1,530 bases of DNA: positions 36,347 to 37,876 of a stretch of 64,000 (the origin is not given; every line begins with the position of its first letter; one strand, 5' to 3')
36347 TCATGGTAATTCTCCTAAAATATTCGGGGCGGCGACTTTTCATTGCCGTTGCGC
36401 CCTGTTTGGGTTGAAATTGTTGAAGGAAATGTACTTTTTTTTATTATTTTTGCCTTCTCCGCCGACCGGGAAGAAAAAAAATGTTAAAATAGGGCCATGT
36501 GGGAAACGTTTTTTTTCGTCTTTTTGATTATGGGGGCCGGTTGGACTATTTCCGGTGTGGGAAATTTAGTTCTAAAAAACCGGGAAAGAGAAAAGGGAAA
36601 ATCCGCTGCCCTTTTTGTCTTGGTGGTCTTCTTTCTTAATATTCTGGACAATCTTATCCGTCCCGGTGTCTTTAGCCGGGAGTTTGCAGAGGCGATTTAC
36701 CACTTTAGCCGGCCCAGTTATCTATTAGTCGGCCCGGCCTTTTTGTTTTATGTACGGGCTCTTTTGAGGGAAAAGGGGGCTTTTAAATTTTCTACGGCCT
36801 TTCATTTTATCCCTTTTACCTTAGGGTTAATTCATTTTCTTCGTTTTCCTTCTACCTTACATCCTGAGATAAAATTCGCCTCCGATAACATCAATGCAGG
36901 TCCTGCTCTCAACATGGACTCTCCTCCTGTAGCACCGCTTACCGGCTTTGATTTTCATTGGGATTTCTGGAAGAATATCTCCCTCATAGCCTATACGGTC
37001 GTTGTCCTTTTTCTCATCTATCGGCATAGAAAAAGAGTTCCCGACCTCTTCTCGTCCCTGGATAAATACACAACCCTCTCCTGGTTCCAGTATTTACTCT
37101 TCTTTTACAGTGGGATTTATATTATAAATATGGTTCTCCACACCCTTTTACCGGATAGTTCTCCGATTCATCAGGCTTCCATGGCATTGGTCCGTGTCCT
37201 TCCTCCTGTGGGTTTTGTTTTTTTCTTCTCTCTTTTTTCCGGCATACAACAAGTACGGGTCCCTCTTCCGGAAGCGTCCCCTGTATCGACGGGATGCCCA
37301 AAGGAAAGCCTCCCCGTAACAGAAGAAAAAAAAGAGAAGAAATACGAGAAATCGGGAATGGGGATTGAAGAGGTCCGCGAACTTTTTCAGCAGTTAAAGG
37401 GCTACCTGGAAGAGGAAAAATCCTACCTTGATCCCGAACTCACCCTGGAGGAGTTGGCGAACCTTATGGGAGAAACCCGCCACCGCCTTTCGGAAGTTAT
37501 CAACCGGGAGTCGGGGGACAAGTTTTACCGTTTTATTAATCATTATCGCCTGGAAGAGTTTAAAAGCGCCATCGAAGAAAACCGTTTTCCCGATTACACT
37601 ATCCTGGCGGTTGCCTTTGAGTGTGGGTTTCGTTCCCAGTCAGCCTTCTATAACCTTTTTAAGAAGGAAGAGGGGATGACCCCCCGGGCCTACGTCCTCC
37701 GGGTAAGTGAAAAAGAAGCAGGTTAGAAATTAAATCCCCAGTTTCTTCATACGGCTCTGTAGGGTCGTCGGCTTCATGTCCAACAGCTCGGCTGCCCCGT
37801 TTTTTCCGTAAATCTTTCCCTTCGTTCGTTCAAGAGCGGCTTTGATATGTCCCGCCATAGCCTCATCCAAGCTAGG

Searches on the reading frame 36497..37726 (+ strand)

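Call 3: search_protein_families(library=pfam, proteins=[window:36497-37726:+])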
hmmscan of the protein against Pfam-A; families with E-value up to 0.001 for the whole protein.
window:36497-37726:+ (409 aa): 2 families
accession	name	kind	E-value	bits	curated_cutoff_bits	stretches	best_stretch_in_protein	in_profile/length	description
PF12833.13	HTH_18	-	2.1e-15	57.2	33.6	1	320-399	1-77/80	Helix-turn-helix domain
PF00165.29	HTH_AraC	-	6.6e-10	39.3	26.6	1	367-400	9-41/42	Bacterial regulatory helix-turn-helix proteins, AraC family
